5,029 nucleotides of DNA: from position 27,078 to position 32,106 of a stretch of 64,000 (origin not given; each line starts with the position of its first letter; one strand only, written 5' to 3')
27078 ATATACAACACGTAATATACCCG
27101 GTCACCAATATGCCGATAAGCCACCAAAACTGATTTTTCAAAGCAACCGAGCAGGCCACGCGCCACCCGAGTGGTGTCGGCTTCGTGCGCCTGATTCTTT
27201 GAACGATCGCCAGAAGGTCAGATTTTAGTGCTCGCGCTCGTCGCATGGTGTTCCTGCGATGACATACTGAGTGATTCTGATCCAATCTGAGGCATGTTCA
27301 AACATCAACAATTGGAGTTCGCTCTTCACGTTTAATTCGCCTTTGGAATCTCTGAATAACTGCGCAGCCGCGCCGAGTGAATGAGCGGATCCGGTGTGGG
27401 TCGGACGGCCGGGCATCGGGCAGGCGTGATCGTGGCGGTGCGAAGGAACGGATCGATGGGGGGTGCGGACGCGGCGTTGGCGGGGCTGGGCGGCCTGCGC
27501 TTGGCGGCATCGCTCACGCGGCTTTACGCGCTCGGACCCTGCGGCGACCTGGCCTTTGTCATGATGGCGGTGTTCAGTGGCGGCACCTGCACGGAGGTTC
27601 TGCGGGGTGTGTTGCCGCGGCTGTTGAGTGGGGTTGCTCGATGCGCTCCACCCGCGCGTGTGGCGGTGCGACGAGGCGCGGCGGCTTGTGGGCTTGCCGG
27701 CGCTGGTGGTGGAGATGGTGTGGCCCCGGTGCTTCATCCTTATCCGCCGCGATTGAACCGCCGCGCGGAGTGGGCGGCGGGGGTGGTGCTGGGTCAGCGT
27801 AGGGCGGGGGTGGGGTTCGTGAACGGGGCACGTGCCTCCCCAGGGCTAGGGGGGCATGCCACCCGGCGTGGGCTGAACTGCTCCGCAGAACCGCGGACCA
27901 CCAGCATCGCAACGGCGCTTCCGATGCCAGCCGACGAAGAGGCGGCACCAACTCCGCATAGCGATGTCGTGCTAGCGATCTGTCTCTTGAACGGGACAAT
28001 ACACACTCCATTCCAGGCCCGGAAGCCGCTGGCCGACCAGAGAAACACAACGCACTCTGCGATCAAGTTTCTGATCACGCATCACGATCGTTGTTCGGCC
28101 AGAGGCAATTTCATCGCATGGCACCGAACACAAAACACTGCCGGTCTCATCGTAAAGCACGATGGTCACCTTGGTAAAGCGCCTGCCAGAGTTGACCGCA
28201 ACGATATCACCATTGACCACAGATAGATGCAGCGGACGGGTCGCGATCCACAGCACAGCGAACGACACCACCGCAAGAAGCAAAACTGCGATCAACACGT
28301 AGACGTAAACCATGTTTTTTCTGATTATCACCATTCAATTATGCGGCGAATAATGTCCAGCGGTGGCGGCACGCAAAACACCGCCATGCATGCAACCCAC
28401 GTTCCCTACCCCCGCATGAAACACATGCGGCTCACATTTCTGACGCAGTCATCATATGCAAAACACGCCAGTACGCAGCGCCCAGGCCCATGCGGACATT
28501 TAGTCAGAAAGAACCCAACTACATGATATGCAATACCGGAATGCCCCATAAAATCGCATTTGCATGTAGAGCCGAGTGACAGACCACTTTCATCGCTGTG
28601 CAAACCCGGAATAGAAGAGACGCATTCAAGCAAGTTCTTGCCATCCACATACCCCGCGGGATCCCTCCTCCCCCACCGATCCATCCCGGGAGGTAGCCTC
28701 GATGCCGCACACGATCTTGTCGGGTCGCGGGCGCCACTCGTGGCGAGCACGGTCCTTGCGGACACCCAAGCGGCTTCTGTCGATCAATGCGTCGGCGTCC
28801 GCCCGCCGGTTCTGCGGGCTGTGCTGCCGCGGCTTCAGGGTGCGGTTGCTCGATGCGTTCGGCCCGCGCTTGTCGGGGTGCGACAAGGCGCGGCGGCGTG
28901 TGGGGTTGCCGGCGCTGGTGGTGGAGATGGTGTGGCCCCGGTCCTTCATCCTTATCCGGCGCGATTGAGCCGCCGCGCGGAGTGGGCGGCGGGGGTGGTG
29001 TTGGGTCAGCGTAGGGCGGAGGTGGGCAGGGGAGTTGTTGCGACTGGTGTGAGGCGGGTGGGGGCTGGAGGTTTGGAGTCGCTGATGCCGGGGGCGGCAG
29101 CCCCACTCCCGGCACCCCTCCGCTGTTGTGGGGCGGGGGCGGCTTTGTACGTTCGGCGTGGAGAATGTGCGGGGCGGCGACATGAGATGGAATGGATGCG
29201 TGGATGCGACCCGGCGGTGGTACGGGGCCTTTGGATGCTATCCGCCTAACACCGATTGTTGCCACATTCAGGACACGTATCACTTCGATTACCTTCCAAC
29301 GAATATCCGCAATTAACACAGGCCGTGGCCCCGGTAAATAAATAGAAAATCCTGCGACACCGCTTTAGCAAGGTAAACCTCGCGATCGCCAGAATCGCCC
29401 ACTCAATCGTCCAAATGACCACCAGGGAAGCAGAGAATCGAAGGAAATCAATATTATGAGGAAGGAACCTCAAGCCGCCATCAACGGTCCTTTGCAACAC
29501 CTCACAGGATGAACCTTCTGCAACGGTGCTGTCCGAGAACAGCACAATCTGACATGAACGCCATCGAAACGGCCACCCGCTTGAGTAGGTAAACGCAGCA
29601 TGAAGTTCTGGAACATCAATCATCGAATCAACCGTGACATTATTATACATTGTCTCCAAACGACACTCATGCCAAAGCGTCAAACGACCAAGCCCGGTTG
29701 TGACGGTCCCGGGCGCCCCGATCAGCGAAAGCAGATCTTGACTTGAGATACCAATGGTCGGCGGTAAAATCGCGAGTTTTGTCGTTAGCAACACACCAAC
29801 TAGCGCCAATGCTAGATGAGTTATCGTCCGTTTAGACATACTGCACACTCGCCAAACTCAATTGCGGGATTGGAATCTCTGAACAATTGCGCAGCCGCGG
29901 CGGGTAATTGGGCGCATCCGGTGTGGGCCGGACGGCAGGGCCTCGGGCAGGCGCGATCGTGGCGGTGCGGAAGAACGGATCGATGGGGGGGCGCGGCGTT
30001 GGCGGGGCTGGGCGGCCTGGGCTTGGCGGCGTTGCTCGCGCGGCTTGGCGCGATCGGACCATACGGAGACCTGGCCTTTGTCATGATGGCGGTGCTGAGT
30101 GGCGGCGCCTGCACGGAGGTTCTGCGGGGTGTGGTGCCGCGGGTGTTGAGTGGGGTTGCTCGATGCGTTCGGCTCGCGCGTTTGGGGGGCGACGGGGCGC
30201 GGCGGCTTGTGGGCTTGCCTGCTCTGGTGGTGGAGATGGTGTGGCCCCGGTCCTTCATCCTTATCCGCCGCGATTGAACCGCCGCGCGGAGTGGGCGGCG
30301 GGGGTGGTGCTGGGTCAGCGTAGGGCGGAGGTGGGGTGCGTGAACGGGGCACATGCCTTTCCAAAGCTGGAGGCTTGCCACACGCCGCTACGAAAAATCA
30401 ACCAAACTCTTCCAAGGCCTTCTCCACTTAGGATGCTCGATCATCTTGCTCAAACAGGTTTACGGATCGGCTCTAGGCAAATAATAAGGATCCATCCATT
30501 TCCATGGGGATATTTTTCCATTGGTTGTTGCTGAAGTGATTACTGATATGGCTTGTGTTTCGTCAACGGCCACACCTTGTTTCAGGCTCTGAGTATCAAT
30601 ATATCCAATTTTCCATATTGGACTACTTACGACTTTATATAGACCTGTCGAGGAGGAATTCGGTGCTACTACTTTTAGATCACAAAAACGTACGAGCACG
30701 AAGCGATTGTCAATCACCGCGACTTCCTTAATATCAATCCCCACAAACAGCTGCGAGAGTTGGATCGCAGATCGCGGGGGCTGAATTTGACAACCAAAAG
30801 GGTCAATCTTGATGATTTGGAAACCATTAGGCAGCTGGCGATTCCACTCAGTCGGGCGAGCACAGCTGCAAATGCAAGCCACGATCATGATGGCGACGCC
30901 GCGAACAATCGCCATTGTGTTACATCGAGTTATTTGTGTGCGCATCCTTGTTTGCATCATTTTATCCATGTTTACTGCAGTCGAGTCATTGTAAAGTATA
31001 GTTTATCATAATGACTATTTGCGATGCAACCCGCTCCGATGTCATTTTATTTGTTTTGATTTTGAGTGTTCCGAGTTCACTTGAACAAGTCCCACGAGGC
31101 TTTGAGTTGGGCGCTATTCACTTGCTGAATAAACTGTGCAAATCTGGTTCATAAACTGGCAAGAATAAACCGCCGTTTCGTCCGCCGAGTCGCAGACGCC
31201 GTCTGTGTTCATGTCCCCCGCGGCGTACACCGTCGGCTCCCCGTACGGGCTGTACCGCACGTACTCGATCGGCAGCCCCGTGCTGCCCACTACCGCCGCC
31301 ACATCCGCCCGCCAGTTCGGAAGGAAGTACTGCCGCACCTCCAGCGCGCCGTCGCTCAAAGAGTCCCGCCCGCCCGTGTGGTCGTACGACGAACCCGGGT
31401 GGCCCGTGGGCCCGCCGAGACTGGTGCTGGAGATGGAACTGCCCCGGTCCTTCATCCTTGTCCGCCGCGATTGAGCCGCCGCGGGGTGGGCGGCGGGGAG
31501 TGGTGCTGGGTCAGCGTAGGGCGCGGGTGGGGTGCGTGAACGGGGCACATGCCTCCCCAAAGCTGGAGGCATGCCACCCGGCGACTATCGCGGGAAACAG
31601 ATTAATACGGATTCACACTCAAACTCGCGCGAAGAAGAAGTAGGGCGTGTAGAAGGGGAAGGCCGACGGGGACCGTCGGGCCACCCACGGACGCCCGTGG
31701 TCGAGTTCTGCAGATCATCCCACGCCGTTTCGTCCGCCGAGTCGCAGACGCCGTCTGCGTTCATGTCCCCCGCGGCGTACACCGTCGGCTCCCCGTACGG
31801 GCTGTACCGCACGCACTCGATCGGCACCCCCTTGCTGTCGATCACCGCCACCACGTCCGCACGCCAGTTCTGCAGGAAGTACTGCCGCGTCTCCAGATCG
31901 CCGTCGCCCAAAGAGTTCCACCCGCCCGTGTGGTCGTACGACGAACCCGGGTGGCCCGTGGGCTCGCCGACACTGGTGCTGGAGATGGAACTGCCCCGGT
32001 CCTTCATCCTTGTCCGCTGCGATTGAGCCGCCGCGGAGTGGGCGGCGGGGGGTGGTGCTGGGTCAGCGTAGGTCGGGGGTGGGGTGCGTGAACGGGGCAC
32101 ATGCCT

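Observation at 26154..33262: Orphan RHS-end / small-membrane-gene cassette array with no parent rhs gene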

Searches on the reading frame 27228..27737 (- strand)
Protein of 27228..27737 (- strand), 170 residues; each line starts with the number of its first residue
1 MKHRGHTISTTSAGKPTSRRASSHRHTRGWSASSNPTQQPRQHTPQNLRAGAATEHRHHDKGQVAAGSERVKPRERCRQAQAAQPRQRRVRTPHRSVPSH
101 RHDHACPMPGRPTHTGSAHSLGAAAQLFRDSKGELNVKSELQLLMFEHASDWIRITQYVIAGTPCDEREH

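Call 32: search_protein_families(library=ncbifam, max_evalue=10, proteins=[window:27228-27737:-])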
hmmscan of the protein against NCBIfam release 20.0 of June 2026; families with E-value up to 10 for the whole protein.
seq(170 aa): 0 families

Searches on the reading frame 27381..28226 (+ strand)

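Call 5: search_protein_families(library=pfam, max_evalue=1, proteins=[window:27381-28226:+])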
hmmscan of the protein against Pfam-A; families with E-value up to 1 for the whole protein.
window:27381-28226:+ (281 aa): 0 families

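Call 6: search_protein_families(library=ncbifam, max_evalue=1, proteins=[window:27381-28226:+])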
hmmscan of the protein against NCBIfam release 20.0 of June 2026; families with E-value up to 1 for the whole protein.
window:27381-28226:+ (281 aa): 1 family
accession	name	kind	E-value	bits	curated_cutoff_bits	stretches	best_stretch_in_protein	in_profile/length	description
NF007670.0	PRK10344.1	equivalog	0.096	12.7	150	0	12-52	9-49/92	DNA-binding transcriptional regulator SfsB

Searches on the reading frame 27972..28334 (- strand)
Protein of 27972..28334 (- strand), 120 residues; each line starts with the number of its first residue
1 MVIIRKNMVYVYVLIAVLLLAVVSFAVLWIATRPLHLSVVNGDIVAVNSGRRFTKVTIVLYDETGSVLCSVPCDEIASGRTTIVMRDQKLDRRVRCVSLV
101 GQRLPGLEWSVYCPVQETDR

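Call 5: search_protein_families(library=pfam, max_evalue=1, proteins=[window:27972-28334:-])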
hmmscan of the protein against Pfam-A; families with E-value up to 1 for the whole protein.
window:27972-28334:- (120 aa): 3 families
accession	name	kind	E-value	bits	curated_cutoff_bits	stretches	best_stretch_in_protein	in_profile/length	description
PF11589.14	DUF3244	-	0.0058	17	25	1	30-85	17-71/96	Domain of unknown function (DUF3244)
PF01405.22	PsbT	-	0.067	13.5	22.4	1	11-27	5-21/29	Photosystem II reaction centre T protein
PF12351.13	Fig1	-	0.081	13.3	25.3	1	5-39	73-102/188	Ca2+ regulator and membrane fusion protein Fig1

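Call 6: search_protein_families(library=ncbifam, max_evalue=1, proteins=[window:27972-28334:-])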
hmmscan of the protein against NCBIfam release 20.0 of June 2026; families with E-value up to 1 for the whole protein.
window:27972-28334:- (120 aa): 0 families

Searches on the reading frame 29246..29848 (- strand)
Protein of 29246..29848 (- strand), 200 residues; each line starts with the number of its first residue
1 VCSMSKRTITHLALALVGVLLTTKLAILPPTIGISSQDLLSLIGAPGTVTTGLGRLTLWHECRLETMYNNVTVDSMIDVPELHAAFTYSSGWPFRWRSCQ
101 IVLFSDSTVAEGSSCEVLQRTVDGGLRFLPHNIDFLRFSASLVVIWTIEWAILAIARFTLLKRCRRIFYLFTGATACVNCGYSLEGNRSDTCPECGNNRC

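Call 5: search_protein_families(library=pfam, max_evalue=1, proteins=[window:29246-29848:-])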
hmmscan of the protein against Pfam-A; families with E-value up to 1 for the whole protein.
window:29246-29848:- (200 aa): 6 families
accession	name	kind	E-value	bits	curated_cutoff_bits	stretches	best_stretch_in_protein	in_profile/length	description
PF21349.2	RUBY_RBDX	-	0.0029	17.5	26.5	1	177-197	3-24/30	Rubrerythrin, rubredoxin-like domain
PF01155.25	HypA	-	0.011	16.2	28.9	1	148-198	44-95/112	Hydrogenase/urease nickel incorporation, metallochaperone, hypA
PF23455.1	DUF7129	-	0.018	15.2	30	1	177-197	14-35/45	Domain of unknown function (DUF7129)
PF13597.11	NRDD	-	0.26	10.3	26.2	1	174-198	508-530/562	Anaerobic ribonucleoside-triphosphate reductase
PF13240.11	Zn_Ribbon_1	-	0.59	10.5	25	0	173-184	12-23/23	zinc-ribbon domain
PF13248.11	Zn_ribbon_3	-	0.74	9.8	27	0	176-197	4-24/26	zinc-ribbon domain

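Call 6: search_protein_families(library=ncbifam, max_evalue=1, proteins=[window:29246-29848:-])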
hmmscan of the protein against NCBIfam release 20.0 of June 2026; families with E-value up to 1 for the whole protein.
window:29246-29848:- (200 aa): 4 families
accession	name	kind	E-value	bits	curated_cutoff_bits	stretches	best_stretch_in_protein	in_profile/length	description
NF033497.1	rubre_like_arch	subfamily_domain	0.0041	16.8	32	1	177-197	3-24/34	rubrerythrin-like domain-containing protein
TIGR02487.1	NrdD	equivalog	0.32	9.4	326.35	1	175-200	528-551/581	anaerobic ribonucleoside-triphosphate reductase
NF006358.0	PRK08579.1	equivalog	0.48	8.5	585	1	164-198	556-590/624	anaerobic ribonucleoside triphosphate reductase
NF045720.1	rubredox_RCKP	subfamily_domain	0.87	9.2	45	0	177-198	6-28/34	RCKP-type rubredoxin-like domain-containing protein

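Call 50: search_protein_families(library=pfam, alignment_id=A5, max_evalue=0.01)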
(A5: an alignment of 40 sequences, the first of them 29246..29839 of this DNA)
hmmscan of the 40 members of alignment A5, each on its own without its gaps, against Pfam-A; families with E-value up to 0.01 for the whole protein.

A. member 1, window:29246-29839:- (197 aa): 1 family
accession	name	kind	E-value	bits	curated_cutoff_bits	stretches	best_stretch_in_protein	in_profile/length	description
PF21349.2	RUBY_RBDX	-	0.0029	17.4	26.5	1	174-194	3-24/30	Rubrerythrin, rubredoxin-like domain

B. families by the number of members that match (of 40 scanned): 10 families
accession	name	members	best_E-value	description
PF12773.13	DZR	12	0.00071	Double zinc ribbon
PF13240.11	Zn_Ribbon_1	8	0.00045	zinc-ribbon domain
PF13248.11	Zn_ribbon_3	6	0.0004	zinc-ribbon domain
PF21349.2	RUBY_RBDX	4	0.00021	Rubrerythrin, rubredoxin-like domain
PF01155.25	HypA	1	0.0023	Hydrogenase/urease nickel incorporation, metallochaperone, hypA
PF15159.11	PIG-Y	1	0.0025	Phosphatidylinositol N-acetylglucosaminyltransferase subunit Y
PF17120.11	zf-RING_16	1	0.0037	RING/Ubox like zinc-binding domain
PF08271.17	Zn_Ribbon_TF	1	0.0043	TFIIB zinc-binding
PF18912.6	DZR_2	1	0.0062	Double zinc ribbon domain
PF24460.1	DUF7575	1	0.0071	Domain of unknown function (DUF7575)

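Call 52: find_homologous_proteins(query=A5, max_evalue=0.00001)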
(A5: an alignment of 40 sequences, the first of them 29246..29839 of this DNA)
Query A5 (40 sequences) (197 aa, profile of the alignment): 2 proteins with E <= 0.00001 among 8000 candidates.
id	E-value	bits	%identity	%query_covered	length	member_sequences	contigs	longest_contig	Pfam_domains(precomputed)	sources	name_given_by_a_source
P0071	2.7e-34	137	48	12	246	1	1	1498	-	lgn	-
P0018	2.5e-30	124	48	11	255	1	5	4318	-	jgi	jgi:hypothetical protein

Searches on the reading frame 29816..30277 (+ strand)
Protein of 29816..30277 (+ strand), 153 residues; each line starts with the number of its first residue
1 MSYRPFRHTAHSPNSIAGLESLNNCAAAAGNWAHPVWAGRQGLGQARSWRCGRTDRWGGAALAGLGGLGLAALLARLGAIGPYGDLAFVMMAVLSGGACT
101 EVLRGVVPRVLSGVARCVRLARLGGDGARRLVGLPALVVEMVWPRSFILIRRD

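Call 5: search_protein_families(library=pfam, max_evalue=1, proteins=[window:29816-30277:+])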
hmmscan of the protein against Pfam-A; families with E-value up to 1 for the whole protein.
window:29816-30277:+ (153 aa): 1 family
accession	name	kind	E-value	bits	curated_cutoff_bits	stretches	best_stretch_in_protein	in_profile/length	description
PF14029.11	DUF4244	-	0.39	10.6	27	1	86-112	28-54/54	Protein of unknown function (DUF4244)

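Call 6: search_protein_families(library=ncbifam, max_evalue=1, proteins=[window:29816-30277:+])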
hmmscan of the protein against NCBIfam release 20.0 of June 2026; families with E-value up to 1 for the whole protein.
window:29816-30277:+ (153 aa): 0 families

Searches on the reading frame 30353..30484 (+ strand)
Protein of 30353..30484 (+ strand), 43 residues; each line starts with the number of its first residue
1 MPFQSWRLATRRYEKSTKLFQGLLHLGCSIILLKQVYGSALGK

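Call 89: search_protein_families(library=pfam, max_evalue=0.00001, proteins=[window:30353-30484:+])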
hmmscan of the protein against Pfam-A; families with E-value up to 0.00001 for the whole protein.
window:30353-30484:+ (43 aa): 0 families

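Call 90: search_protein_families(library=pfam, max_evalue=1, proteins=[window:30353-30484:+])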
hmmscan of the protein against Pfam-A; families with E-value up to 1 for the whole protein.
window:30353-30484:+ (43 aa): 0 families

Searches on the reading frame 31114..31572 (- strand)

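Call 5: search_protein_families(library=pfam, max_evalue=1, proteins=[window:31114-31572:-])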
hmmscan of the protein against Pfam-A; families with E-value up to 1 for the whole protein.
window:31114-31572:- (152 aa): 1 family
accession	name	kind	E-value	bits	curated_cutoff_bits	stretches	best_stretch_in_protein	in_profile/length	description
PF08684.15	ocr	-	0.23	12.4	25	1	63-104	23-64/101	DNA mimic ocr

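Call 6: search_protein_families(library=ncbifam, max_evalue=1, proteins=[window:31114-31572:-])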
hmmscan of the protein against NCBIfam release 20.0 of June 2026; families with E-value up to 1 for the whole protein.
window:31114-31572:- (152 aa): 0 families

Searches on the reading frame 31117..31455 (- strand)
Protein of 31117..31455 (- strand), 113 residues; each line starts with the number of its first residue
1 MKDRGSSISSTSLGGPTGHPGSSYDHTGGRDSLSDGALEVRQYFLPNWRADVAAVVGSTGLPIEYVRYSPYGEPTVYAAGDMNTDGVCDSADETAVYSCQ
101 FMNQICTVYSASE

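Call 13: find_homologous_proteins(query=window:31117-31455:-, max_evalue=0.01)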
Query seq(113 aa) (113 aa): 2 proteins with E <= 0.01 among 3 candidates.
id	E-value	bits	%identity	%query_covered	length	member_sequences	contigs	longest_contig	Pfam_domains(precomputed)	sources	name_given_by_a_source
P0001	1.6e-70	252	100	100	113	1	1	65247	-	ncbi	-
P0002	1.0e-45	172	84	84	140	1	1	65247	-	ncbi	-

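Call 14: find_encoding_contigs(protein=P0001, flank=10000, max_places=3)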
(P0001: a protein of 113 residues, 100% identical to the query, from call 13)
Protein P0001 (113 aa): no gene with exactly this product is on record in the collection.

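Call 32: search_protein_families(library=ncbifam, max_evalue=10, proteins=[window:31117-31455:-])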
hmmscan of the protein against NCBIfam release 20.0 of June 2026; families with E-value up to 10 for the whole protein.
seq(113 aa): 0 families

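Call 34: search_solved_structures(query=window:31117-31455:-, max_evalue=10, show_alignments=3)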
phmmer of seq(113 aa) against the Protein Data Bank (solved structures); distinct sequences matched with E-value up to 10: 2.
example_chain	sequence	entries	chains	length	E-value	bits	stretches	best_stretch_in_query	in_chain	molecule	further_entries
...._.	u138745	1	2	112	0.13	15.8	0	74-98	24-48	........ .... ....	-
2y3n_B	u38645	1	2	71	0.15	15.6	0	71-101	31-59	CELLULOSOMAL FAMILY-48 PROCESSIVE GLYCOSIDE HYDROLASE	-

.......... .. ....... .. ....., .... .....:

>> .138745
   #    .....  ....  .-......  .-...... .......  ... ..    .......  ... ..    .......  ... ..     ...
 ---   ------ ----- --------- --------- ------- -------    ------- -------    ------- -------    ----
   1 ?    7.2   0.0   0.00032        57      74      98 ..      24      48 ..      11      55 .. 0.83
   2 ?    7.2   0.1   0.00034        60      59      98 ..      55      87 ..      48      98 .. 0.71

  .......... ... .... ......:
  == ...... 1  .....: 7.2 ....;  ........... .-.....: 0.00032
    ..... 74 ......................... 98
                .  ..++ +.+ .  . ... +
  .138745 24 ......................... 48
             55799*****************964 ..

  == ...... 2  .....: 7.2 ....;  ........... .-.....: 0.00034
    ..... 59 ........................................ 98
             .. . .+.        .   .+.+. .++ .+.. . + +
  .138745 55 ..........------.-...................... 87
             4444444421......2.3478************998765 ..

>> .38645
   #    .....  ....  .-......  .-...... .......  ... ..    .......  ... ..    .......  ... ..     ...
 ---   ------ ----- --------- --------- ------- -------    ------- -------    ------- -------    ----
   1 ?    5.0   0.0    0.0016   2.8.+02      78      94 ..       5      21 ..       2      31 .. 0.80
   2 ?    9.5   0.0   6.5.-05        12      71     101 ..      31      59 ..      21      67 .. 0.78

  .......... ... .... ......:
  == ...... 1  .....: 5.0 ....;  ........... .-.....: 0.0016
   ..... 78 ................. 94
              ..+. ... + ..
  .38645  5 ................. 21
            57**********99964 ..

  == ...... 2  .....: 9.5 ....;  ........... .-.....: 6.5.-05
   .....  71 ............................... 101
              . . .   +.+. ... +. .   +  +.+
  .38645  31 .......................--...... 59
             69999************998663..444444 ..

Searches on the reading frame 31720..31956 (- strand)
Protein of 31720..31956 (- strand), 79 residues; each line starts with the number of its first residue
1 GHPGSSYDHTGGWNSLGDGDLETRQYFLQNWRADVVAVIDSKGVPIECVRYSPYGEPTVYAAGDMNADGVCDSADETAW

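Call 67: find_related_loci(query=A7, collection=metagenome_contigs, flank=7000)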
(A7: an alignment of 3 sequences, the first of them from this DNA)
Query A7 (79 aa) in metagenome_contigs; peptide patterns used: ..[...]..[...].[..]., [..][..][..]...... (x = any residue, [..] = any of these).
76 stretches matched a pattern; 44 encode a relative of the query (tblastn E <= 1e-3); 44 distinct loci.
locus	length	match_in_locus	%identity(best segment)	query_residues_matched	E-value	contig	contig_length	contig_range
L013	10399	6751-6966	54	8-79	2e-23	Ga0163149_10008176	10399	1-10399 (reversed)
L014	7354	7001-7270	48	1-79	4e-23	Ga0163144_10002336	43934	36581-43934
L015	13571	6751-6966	53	8-79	5e-23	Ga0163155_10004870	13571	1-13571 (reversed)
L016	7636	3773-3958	63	18-79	5e-22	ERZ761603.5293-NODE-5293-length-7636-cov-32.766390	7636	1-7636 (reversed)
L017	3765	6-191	61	18-79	8e-21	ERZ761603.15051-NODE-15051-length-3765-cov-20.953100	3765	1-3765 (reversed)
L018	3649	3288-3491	53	8-75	2e-19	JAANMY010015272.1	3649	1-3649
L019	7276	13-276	45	1-79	3e-19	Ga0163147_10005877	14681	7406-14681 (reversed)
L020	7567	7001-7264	45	1-79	3e-18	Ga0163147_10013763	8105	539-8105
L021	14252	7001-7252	46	1-75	3e-18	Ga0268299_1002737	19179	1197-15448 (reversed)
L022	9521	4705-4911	51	11-79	4e-18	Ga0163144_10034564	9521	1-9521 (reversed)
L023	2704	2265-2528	45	1-79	4e-18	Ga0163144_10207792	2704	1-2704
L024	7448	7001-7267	45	1-76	1e-17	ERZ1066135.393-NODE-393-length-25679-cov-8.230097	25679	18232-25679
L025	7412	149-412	45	1-79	2e-17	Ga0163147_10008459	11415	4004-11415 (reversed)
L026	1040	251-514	44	1-79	1e-16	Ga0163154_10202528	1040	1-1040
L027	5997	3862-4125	42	1-79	3e-16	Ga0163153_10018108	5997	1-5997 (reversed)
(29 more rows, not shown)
